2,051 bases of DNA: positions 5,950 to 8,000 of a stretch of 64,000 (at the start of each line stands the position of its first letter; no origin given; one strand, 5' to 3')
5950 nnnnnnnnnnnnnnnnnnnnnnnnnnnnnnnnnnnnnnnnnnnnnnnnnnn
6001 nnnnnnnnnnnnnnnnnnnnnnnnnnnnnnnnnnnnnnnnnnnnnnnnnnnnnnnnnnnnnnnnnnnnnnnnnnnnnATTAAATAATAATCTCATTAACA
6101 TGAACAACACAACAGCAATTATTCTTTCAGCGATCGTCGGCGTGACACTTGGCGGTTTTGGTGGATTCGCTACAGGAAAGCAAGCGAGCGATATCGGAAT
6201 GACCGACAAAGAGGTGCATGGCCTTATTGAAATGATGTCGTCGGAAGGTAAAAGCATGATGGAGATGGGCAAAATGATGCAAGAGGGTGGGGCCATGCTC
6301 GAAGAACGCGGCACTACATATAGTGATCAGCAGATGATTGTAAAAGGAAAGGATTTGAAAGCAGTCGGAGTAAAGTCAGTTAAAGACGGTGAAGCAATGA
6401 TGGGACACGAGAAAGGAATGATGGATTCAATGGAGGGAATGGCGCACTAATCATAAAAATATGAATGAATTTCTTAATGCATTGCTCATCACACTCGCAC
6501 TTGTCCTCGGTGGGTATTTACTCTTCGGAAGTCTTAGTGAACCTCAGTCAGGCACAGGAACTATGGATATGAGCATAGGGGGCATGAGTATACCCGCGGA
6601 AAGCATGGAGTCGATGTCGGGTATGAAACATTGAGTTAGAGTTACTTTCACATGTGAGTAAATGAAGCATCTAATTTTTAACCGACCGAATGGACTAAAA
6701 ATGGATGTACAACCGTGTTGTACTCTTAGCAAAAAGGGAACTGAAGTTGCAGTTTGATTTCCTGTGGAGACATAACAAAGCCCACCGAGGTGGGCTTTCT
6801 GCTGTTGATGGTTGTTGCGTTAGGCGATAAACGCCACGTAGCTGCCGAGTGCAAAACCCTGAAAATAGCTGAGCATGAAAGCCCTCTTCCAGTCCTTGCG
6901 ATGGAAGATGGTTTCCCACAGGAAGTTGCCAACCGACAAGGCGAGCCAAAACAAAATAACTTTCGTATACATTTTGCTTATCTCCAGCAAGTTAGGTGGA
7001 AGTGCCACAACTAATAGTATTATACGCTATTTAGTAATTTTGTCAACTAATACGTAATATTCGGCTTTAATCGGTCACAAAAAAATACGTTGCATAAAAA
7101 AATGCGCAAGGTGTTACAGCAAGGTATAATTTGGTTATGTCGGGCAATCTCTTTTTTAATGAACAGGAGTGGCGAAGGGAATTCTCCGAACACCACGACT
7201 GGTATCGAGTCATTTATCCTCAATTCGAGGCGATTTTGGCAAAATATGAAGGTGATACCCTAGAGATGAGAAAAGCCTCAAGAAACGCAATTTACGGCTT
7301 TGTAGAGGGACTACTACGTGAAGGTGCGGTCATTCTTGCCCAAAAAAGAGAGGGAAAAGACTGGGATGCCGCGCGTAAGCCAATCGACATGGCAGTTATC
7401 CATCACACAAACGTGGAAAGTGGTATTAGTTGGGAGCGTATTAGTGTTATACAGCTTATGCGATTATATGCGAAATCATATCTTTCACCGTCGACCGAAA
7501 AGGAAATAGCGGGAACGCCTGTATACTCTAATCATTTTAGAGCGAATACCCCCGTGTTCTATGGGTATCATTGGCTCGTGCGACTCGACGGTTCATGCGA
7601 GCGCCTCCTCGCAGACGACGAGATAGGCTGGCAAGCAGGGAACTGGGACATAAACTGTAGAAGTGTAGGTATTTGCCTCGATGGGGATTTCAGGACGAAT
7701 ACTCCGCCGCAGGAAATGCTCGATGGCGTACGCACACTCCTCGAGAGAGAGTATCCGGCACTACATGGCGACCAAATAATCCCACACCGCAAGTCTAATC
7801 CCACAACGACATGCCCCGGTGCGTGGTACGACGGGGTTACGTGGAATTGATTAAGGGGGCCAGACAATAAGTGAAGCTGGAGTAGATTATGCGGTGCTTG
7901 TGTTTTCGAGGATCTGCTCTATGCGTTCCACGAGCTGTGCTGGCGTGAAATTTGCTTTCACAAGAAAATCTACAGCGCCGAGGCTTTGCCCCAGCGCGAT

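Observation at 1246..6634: CusBA-type metal efflux pair followed by two unrelated Met-rich membrane-anchored small proteins, with no CusC or CusF homologue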

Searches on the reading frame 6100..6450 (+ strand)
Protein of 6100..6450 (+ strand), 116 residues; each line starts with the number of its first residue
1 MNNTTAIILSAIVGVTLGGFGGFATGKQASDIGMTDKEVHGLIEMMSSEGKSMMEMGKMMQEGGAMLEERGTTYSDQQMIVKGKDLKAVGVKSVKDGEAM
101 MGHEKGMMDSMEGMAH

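Call 3: search_protein_families(library=pfam, proteins=[window:6100-6450:+], max_evalue=0.1)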
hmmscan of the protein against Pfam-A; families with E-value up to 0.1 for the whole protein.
window:6100-6450:+ (116 aa): 0 families

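Call 4: search_protein_families(library=ncbifam, proteins=[window:6100-6450:+], max_evalue=0.1)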
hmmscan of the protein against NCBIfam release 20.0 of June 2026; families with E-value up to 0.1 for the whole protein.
window:6100-6450:+ (116 aa): 0 families

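Call 9: find_homologous_proteins(query=window:6100-6450:+, max_evalue=0.01)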
Query window:6100-6450:+ (116 aa): 7 proteins with E <= 0.01 among 12 candidates.
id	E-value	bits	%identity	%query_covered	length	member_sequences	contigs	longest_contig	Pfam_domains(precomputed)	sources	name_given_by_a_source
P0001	4.4e-64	231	100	100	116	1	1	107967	-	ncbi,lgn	-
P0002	7.1e-51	189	80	100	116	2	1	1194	-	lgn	-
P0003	3.8e-49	183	78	100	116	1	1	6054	-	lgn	-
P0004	6.3e-47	176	75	100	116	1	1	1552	-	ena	-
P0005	7.3e-47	176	75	91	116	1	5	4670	-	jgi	jgi:uncharacterized membrane protein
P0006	3.5e-46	174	77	100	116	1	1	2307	-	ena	-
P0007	8.4e-46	173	77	100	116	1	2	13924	-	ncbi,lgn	-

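Call 10: find_encoding_contigs(protein=P0007, flank=10000, max_places=4)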
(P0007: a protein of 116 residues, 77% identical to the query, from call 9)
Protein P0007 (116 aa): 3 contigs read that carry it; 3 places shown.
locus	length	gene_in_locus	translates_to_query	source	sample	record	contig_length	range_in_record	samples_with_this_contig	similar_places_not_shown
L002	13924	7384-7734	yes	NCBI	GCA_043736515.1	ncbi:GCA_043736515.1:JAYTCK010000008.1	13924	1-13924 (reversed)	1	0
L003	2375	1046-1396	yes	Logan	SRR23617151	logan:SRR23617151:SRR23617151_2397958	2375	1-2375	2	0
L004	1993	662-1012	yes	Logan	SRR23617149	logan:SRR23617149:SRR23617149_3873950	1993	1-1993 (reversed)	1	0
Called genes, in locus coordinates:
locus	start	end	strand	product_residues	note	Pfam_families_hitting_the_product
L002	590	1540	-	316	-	PF01609:DDE_Tnp_1, PF13359:DDE_Tnp_4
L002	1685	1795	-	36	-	-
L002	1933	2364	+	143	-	-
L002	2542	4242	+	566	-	PF25967:RND-MFP_C (weak)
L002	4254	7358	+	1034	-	PF00873:ACR_tran, PF03176:MMPL (faint)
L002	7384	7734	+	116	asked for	-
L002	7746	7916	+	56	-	-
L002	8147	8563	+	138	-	-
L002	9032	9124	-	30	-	-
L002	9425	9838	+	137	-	-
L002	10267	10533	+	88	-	PF01022:HTH_5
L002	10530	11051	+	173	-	PF00581:Rhodanese, PF11127:YgaP-like_TM (weak)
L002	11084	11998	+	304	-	PF00753:Lactamase_B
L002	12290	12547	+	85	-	-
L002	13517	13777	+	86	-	PF07866:DUF1653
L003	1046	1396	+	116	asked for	-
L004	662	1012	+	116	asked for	-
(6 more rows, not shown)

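Call 11: find_encoding_contigs(protein=P0003, flank=10000, max_places=4)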
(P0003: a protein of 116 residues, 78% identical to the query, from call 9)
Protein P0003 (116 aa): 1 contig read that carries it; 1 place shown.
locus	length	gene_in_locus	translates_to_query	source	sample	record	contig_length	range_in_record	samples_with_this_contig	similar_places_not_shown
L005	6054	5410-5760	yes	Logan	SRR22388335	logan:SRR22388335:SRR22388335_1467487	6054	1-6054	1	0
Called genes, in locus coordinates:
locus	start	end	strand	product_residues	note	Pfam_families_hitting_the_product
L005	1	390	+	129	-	?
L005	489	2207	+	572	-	PF25973:BSH_CzcB (faint), PF25967:RND-MFP_C (weak)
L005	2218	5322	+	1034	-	PF00873:ACR_tran, PF03176:MMPL (faint), PF02355:SecD_SecF_C (weak)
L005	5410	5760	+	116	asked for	-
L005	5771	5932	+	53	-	-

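Call 12: find_encoding_contigs(protein=P0005, flank=10000, max_places=5)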
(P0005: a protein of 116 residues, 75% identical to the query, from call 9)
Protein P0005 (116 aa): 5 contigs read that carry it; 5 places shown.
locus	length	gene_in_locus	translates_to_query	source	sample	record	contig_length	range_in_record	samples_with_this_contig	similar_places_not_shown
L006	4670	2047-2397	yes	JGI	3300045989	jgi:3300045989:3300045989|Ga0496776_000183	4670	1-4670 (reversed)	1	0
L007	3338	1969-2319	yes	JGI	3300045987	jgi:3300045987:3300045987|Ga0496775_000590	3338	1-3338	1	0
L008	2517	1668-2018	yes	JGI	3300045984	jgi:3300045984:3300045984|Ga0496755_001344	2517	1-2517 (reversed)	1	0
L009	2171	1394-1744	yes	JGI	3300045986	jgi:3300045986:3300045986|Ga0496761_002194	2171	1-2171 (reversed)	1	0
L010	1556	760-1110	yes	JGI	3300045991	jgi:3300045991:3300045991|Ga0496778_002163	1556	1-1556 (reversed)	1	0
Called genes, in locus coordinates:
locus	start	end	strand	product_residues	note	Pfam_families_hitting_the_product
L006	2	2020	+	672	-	?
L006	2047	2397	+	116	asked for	-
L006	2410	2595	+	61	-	-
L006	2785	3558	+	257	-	-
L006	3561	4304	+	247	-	PF18734:HEPN_AbiU2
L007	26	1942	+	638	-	PF00873:ACR_tran, PF02355:SecD_SecF_C (faint), PF03176:MMPL (faint)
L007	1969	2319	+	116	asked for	-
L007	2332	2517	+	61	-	-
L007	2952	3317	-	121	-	-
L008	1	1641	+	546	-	?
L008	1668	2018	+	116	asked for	-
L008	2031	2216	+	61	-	-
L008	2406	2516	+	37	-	?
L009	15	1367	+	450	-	PF00873:ACR_tran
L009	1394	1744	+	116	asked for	-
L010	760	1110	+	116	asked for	-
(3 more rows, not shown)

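Call 28: find_homologous_proteins(query=A2, max_evalue=0.001)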
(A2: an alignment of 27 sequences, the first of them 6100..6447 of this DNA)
Query A2 (27 sequences) (116 aa, profile of the alignment): 124 proteins with E <= 0.001 among 3494 candidates; the best 120 are listed.
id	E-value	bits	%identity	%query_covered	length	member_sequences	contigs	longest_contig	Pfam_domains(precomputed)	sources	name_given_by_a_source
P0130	6.6e-39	150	33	81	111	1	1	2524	-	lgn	-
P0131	1.6e-37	146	35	65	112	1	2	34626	-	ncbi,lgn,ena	ncbi:MAG: hypothetical protein AAB444_00940 [Patescibacteria group bacterium]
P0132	3.6e-37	145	33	77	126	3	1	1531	-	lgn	-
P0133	4.8e-37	144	35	82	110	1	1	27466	-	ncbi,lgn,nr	ncbi:MAG: hypothetical protein HY978_00535 [Candidatus Liptonbacteria bacterium]|nr:hypothetical pro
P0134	8.8e-37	143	33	77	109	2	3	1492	-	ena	-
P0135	3.8e-36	141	36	72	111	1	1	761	-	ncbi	-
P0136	6.6e-36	141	37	92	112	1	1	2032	-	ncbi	-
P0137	9.4e-36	140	31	91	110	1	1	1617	-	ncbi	-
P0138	2.9e-35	138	36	65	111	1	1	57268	-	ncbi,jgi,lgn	ncbi:MAG: hypothetical protein WC795_01230 [Candidatus Paceibacterota bacterium]|jgi:hypothetical pr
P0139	3.0e-35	138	31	77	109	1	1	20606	-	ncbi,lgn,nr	ncbi:MAG: hypothetical protein Q7S81_00985 [bacterium]|nr:hypothetical protein [bacterium]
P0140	3.0e-35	138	33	63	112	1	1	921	-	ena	-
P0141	3.1e-35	138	32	56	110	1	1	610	-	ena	-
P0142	3.4e-35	138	38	78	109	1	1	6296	-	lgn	-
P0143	3.9e-35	138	38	85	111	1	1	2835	-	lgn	-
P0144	4.5e-35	138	28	77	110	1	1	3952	-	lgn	-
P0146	8.6e-35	137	31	83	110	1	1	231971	-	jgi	jgi:hypothetical protein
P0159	1.6e-33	133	42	53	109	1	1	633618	-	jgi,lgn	jgi:hypothetical protein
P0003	1.8e-33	133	78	100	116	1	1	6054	-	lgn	-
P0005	1.8e-32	129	75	91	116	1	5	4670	-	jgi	jgi:uncharacterized membrane protein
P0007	1.1e-31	127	77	100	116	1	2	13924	-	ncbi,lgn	-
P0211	1.8e-29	120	35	76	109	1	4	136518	-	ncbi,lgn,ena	ncbi:MAG: hypothetical protein AAB682_00505 [Patescibacteria group bacterium]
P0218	8.9e-29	118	31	56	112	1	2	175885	-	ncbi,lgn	-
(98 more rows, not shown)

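Call 29: search_protein_families(library=pfam, alignment_id=A2, max_evalue=1)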
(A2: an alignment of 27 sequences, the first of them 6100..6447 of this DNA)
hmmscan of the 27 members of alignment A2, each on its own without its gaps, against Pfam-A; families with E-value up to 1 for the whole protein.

A. member 1, window:6100-6447:+ (116 aa): 0 families

B. families by the number of members that match (of 27 scanned): 22 families
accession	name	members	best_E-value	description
PF22116.1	DUF6944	4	0.002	Family of unknown function (DUF6944)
PF06295.17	ZapG-like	3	0.0051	Z-ring associated protein G-like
PF11368.13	DUF3169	2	0.0068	Protein of unknown function (DUF3169)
PF02466.24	Tim17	2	0.0088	Tim17/Tim22/Tim23/Pmp24 family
PF13190.11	PDGLE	2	0.04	PDGLE domain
PF09548.15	Spore_III_AB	1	0.0026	Stage III sporulation protein AB (spore_III_AB)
PF01517.23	HDV_ag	1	0.0073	Hepatitis delta virus delta antigen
PF13028.12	DUF3889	1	0.024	Protein of unknown function (DUF3889)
PF20027.4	DUF6435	1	0.024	Family of unknown function (DUF6435)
PF01016.24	Ribosomal_L27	1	0.026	Ribosomal L27 protein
PF07199.16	DUF1411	1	0.033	Protein of unknown function (DUF1411)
PF07638.17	Sigma70_ECF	1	0.043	ECF sigma factor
PF12698.13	ABC2_membrane_3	1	0.044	ABC-2 family transporter protein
PF07790.16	Pilin_N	1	0.074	Archaeal Type IV pilin, N-terminal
PF03532.18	OMS28_porin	1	0.11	OMS28 porin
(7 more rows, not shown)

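Call 39: predict_structure(alignment_id=A3)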
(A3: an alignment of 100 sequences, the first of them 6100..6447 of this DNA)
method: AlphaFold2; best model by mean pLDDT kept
length: 116 residues; sequences in the alignment: 100
mean_pLDDT: 64.7   pTM: 0.42
mean pLDDT of the five models: 64.7, 63.3, 63.1, 61.2, 61.1
residues with pLDDT >= 90: 4; 70-90: 45; 50-70: 39; < 50: 28
segments of 3 or more residues with pLDDT < 50: 16-34
pLDDT, mean of each block of 10 residues (from residue 1): 52 45 36 49 61 81 87 89 88 79 54 51
secondary structure, 60 per line:
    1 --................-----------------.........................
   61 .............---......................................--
elements in order: H3-18 H36-73 H77-114

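Call 45: search_protein_representatives(alignment_id=A3)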
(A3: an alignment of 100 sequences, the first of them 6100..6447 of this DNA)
Query: 100 sequences, 111 profile positions. Proteins with E-value up to 0.001 (for the whole library): 82; up to 1e-10: 58; up to 1e-30: 10. The best 82 are listed.
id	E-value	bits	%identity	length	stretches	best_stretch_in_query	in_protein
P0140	5.7e-42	158.5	-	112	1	1-110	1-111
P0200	5.2e-38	145.7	-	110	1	1-110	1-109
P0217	5.5e-36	139.2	-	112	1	1-110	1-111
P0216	1.5e-35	137.8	-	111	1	1-110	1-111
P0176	5.3e-35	136.0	-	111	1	1-110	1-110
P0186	4.2e-34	133.1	-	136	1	1-110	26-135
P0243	1.8e-33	131.1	-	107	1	1-106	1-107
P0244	1.3e-32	128.3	-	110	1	1-109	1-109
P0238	6.1e-32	126.2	-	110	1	1-110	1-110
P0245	5.6e-31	123.1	-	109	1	1-110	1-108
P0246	4.5e-30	120.2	-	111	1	1-110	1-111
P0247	1.1e-29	119.0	-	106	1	3-110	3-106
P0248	1.8e-29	118.3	-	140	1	1-110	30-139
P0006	2.3e-27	111.5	-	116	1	1-110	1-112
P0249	1.0e-26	109.4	-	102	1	7-110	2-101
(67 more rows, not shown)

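Call 64: fold_search(model_id=the predicted structure, library=pdb)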
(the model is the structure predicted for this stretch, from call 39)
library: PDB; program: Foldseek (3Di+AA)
matches with E <= 10: 282; with E <= 0.001: 0
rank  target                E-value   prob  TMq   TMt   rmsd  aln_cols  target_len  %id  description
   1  6cnn_A                2.4e-01  0.99  0.58  0.21  14.2       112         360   10  Cryo-EM structure of the human SK4/calmodulin channel complex in the Ca2+ bound state I (released 2018-05-02)
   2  6h2f_A                3.2e-01  1.00  0.55  0.21   2.2        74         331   12  Structure of the pre-pore AhlB of the tripartite alpha-pore forming toxin, AHL, from Aeromonas hydrophila. (released 2019-07-10)
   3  7a0g_HHH              3.2e-01  0.99  0.56  0.22  16.2       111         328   13  Structure of the SmhB pore of the tripartite alpha-pore forming toxin, Smh, from Serratia marcescens. (released 2021-03-31)
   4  7a0g_EEE              4.2e-01  0.97  0.55  0.21  16.6       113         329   13  Structure of the SmhB pore of the tripartite alpha-pore forming toxin, Smh, from Serratia marcescens. (released 2021-03-31)
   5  7a0g_AAA              4.2e-01  0.96  0.54  0.21  16.3       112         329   12  Structure of the SmhB pore of the tripartite alpha-pore forming toxin, Smh, from Serratia marcescens. (released 2021-03-31)
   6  9o53_A                7.1e-01  0.95  0.58  0.20  12.3       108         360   12  Cryo-EM structure of the human SK2-4 chimera/calmodulin channel complex bound to a small molecule inhibitor (released 2025-07-09)
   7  6h2f_C                7.5e-01  0.91  0.54  0.21  15.6       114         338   11  Structure of the pre-pore AhlB of the tripartite alpha-pore forming toxin, AHL, from Aeromonas hydrophila. (released 2019-07-10)
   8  6h2f_E                8.5e-01  0.93  0.54  0.21  15.8       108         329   11  Structure of the pre-pore AhlB of the tripartite alpha-pore forming toxin, AHL, from Aeromonas hydrophila. (released 2019-07-10)
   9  3txq_A                8.5e-01  0.89  0.52  0.66   8.6        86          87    9  Crystal Structure of phage 44RR small terminase gp16 (released 2011-12-28)
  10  6h2f_D                1.0e+00  0.96  0.53  0.20   3.3        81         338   14  Structure of the pre-pore AhlB of the tripartite alpha-pore forming toxin, AHL, from Aeromonas hydrophila. (released 2019-07-10)
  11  6grj_I                1.0e+00  0.96  0.52  0.21   3.3        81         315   14  Structure of the AhlB pore of the tripartite alpha-pore forming toxin, AHL, from Aeromonas hydrophila. (released 2019-07-03)
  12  6h2f_B                1.1e+00  0.95  0.52  0.19   3.9        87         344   13  Structure of the pre-pore AhlB of the tripartite alpha-pore forming toxin, AHL, from Aeromonas hydrophila. (released 2019-07-10)
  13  7a0g_FFF              1.1e+00  0.99  0.58  0.22   1.8        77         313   14  Structure of the SmhB pore of the tripartite alpha-pore forming toxin, Smh, from Serratia marcescens. (released 2021-03-31)
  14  7a0g_DDD              1.1e+00  0.99  0.57  0.22   1.8        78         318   14  Structure of the SmhB pore of the tripartite alpha-pore forming toxin, Smh, from Serratia marcescens. (released 2021-03-31)
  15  7a0g_III              1.1e+00  0.98  0.57  0.22   1.8        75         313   15  Structure of the SmhB pore of the tripartite alpha-pore forming toxin, Smh, from Serratia marcescens. (released 2021-03-31)
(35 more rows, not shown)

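Call 82: find_encoding_contigs(protein=P0146, flank=6000, max_places=2)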
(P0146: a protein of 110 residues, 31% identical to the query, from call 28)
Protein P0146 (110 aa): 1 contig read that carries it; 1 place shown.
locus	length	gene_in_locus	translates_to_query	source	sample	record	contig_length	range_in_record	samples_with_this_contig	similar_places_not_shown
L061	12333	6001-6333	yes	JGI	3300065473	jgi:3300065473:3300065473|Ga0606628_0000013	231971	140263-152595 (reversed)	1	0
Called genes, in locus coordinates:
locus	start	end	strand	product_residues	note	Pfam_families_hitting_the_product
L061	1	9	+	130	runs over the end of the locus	-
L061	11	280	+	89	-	-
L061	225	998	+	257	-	-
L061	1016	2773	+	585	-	PF25919:BSH_CusB (faint)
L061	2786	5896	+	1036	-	PF00873:ACR_tran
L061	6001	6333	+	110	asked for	-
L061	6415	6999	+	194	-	PF04203:Sortase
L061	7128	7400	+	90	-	PF02583:Trns_repr_metal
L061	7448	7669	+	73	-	-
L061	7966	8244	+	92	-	-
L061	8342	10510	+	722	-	PF19335:HMBD, PF00122:E1-E2_ATPase, PF12710:HAD (faint), PF00702:Hydrolase, PF08282:Hydrolase_3 (faint)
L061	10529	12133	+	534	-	PF07732:Cu-oxidase_3, PF00394:Cu-oxidase (weak), PF07731:Cu-oxidase_2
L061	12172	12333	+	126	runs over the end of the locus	PF07237:DUF1428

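Call 83: find_encoding_contigs(protein=P0159, flank=6000, max_places=2)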
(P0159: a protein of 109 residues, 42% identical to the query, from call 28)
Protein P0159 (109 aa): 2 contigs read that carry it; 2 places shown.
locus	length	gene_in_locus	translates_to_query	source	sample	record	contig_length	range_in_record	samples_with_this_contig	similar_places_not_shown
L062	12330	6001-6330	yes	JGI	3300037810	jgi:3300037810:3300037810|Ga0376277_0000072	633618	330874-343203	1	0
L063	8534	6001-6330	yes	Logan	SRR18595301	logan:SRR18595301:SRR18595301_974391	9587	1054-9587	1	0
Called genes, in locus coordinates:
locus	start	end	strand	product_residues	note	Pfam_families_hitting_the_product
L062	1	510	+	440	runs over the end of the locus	PF00239:Resolvase, PF07508:Recombinase, PF13408:Zn_ribbon_recom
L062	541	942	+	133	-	-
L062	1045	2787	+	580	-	-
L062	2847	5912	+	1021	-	PF00873:ACR_tran, PF02355:SecD_SecF_C (faint)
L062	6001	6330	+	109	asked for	-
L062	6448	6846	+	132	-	PF13787:HXXEE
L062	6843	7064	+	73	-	-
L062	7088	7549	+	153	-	PF03713:DUF305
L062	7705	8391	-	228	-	PF14528:LAGLIDADG_3 (faint)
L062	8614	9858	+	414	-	PF00437:T2SSE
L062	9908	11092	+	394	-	PF00482:T2SSF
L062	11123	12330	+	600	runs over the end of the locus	PF07963:N_methyl (weak), PF13620:CarboxypepD_reg (faint)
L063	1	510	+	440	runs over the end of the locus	PF00239:Resolvase, PF07508:Recombinase, PF13408:Zn_ribbon_recom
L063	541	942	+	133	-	-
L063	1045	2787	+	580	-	-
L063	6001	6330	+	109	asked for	-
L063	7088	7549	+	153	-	PF03713:DUF305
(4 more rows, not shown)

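Call 84: find_encoding_contigs(protein=P0218, flank=6000, max_places=2)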
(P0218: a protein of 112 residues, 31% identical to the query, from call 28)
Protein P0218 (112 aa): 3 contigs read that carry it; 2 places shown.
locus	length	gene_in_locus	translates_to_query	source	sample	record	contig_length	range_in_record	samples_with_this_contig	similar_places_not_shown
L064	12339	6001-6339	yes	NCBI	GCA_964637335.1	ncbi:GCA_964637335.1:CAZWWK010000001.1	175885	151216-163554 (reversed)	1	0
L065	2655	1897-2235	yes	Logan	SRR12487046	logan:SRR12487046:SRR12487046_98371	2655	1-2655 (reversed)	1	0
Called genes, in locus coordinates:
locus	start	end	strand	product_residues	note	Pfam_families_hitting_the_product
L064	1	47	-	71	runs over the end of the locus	-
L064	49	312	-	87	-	PF02583:Trns_repr_metal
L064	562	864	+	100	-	-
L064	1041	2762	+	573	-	PF25973:BSH_CzcB (faint), PF25967:RND-MFP_C (faint)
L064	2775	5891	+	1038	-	PF00873:ACR_tran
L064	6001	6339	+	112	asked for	-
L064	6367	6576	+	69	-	-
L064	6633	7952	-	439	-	PF00239:Resolvase, PF07508:Recombinase, PF13408:Zn_ribbon_recom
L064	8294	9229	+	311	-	PF14088:DUF4268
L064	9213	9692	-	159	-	-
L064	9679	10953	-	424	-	PF01555:N6_N4_Mtase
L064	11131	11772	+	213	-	PF00717:Peptidase_S24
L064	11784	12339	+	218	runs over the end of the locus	-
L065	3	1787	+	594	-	?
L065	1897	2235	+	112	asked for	-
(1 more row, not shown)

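Call 85: find_encoding_contigs(protein=P0211, flank=6000, max_places=2)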
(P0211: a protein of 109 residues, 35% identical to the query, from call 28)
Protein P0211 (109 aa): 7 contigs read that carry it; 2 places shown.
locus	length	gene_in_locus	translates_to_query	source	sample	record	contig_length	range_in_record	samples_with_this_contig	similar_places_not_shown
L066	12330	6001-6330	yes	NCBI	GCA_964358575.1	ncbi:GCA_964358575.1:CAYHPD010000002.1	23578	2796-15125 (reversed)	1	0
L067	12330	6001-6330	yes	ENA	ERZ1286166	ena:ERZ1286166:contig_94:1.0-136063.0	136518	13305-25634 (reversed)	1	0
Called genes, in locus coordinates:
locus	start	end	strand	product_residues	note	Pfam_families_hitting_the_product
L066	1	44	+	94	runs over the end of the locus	PF08209:Sgf11 (faint), PF12647:RNHCP, PF21349:RUBY_RBDX (faint)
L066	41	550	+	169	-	PF01988:VIT1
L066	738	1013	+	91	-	PF02583:Trns_repr_metal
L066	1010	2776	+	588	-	PF25919:BSH_CusB (faint), PF00364:Biotin_lipoyl (faint)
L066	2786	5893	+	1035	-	PF00873:ACR_tran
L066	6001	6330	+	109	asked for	-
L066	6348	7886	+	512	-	PF25881:HH_YBHG (faint), PF25990:Beta-barrel_YknX (faint), PF25975:CzcB_C (faint), PF25967:RND-MFP_C (weak), PF25989:YknX_C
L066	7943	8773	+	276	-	PF00005:ABC_tran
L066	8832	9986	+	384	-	PF12704:MacB_PCD, PF02687:FtsX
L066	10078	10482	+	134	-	-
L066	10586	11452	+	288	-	PF02683:DsbD_TM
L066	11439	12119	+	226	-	PF00578:AhpC-TSA, PF08534:Redoxin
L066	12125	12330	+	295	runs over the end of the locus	-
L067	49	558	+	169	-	PF01988:VIT1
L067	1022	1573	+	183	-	-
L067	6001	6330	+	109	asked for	-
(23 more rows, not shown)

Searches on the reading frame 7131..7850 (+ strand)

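Call 3: search_protein_families(library=pfam, proteins=[window:7131-7850:+], max_evalue=0.1)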
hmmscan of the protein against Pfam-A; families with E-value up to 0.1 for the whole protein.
window:7131-7850:+ (239 aa): 1 family
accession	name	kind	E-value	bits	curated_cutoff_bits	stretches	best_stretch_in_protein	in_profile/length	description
PF01510.30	Amidase_2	-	2.7e-16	60.5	26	1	83-230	3-130/131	N-acetylmuramoyl-L-alanine amidase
